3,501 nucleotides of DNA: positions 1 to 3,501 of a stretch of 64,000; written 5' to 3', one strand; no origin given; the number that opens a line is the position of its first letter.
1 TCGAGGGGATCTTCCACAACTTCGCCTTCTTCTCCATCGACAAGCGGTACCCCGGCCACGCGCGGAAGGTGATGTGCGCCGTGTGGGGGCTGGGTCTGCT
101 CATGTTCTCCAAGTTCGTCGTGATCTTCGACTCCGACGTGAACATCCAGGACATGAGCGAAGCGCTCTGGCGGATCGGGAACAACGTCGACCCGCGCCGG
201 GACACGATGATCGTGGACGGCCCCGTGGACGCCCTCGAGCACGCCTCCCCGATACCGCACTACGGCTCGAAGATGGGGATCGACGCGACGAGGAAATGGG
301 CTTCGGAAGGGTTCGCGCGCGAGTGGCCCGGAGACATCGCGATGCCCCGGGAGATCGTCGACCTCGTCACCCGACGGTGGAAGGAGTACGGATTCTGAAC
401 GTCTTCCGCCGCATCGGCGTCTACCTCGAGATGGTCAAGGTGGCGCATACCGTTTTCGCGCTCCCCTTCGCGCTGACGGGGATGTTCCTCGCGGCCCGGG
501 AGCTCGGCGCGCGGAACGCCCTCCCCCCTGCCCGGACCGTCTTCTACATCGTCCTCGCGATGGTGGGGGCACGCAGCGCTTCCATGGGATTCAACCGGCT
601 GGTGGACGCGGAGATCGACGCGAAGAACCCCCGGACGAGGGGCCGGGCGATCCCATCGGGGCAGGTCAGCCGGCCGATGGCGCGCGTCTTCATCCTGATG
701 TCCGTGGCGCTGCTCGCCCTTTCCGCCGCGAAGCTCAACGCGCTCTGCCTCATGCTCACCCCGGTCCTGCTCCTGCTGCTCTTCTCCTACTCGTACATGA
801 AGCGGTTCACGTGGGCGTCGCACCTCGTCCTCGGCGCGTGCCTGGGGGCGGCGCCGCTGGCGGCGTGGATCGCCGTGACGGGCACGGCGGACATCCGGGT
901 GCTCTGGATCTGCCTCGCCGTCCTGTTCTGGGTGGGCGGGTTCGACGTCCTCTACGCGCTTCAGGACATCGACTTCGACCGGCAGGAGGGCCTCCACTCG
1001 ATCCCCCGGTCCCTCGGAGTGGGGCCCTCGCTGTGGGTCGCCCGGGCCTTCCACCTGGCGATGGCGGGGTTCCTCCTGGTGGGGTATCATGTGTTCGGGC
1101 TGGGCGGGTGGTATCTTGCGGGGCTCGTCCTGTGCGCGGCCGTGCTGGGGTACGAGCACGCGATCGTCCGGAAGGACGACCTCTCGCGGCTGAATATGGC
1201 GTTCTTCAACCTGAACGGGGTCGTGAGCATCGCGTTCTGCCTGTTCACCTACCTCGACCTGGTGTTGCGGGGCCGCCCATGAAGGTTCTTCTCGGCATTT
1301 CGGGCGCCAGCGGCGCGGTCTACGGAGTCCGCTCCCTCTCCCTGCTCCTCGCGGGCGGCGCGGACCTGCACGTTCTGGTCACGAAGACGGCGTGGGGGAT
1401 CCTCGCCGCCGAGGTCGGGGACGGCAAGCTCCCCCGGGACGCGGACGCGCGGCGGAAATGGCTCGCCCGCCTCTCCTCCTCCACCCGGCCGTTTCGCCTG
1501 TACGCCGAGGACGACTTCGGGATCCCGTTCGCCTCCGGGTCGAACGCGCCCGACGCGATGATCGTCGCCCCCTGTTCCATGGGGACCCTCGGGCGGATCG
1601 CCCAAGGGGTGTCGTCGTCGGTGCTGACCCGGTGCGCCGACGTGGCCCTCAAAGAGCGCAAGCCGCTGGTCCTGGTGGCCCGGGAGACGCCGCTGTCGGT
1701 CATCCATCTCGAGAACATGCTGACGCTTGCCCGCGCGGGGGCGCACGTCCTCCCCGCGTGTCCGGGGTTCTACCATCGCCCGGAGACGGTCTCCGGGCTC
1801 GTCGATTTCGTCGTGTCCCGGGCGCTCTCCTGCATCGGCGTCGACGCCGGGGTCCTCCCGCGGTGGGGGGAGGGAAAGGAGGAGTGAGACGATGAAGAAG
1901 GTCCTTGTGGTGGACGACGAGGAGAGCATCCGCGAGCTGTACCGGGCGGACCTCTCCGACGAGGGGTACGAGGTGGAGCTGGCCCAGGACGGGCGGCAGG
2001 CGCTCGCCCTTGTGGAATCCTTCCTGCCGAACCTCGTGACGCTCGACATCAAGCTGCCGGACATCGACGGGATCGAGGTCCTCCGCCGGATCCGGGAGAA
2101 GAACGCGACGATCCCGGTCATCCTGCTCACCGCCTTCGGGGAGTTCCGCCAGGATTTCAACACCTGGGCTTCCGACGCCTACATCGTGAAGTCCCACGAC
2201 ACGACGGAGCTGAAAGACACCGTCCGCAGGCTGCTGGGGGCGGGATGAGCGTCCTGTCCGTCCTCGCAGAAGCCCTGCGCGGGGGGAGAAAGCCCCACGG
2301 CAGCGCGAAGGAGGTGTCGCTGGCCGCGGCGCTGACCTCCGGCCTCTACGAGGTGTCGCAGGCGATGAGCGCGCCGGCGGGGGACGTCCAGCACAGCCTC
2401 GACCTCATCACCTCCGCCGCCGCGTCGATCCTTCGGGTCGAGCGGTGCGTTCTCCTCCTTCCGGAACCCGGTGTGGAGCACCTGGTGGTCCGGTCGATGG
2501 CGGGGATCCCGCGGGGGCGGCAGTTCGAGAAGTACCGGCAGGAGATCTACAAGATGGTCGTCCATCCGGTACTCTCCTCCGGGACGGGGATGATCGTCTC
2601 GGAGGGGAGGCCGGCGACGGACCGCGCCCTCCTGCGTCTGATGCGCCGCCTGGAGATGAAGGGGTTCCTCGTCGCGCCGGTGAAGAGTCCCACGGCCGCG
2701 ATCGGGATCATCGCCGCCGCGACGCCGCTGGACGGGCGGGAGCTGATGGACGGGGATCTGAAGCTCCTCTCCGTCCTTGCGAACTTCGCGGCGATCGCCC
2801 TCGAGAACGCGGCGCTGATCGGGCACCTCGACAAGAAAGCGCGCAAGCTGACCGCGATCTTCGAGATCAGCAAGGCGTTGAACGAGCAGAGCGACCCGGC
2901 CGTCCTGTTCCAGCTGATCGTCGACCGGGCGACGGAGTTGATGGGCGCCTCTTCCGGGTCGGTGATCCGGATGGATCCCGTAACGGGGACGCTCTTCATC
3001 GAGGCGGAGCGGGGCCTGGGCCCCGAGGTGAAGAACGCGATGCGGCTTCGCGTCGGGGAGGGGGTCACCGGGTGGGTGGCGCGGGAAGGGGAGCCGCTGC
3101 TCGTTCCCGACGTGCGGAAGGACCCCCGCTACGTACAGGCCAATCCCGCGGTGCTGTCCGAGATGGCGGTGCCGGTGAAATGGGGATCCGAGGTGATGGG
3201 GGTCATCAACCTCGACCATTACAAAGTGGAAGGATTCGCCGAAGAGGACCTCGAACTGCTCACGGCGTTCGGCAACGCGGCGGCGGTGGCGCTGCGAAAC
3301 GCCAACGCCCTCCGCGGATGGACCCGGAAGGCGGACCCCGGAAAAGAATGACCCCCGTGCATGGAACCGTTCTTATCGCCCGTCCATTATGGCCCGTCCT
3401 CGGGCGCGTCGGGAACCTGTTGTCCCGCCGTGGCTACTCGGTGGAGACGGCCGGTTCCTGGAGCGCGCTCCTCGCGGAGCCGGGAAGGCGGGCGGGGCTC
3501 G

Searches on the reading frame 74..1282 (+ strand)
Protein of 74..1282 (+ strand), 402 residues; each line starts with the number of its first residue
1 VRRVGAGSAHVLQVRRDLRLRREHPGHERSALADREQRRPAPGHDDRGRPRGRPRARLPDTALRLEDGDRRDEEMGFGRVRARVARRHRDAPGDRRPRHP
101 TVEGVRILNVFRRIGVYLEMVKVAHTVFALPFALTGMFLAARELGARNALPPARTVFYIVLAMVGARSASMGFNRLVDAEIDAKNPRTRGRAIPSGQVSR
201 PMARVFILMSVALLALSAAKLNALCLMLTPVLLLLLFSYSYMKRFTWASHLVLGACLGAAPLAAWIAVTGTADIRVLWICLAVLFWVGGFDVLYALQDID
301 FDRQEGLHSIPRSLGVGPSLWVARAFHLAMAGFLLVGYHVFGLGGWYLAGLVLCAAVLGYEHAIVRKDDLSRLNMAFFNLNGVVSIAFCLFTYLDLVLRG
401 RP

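Call 22: search_protein_families(library=pfam, proteins=[window:74-1282:+], max_evalue=0.00001)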
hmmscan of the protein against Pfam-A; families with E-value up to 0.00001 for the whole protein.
window:74-1282:+ (402 aa): 1 family
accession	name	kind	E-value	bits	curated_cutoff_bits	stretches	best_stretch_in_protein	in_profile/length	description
PF01040.23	UbiA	-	2.2e-54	184.8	34.2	1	129-381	1-248/250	UbiA prenyltransferase family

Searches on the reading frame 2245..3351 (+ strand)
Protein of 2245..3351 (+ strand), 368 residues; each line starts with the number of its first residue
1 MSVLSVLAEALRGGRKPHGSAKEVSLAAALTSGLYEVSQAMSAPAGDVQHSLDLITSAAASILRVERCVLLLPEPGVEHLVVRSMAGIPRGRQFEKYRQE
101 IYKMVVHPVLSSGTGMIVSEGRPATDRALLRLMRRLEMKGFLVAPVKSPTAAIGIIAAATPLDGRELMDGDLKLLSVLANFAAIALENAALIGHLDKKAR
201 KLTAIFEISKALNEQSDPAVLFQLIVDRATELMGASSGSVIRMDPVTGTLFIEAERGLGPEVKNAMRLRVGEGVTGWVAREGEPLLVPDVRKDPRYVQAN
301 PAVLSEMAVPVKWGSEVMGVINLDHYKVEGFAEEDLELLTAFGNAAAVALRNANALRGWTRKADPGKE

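Call 22: search_protein_families(library=pfam, proteins=[window:2245-3351:+], max_evalue=0.00001)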
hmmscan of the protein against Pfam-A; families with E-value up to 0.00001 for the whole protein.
window:2245-3351:+ (368 aa): 3 families
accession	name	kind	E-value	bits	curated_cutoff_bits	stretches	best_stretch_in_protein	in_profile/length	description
PF01590.32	GAF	-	1.9e-33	116.3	22.4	2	217-350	1-133/133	GAF domain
PF13185.12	GAF_2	-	1.4e-26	93.8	28.6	1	216-350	2-135/136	GAF domain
PF13492.12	GAF_3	-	5.5e-19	69.3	27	2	218-352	2-129/129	GAF domain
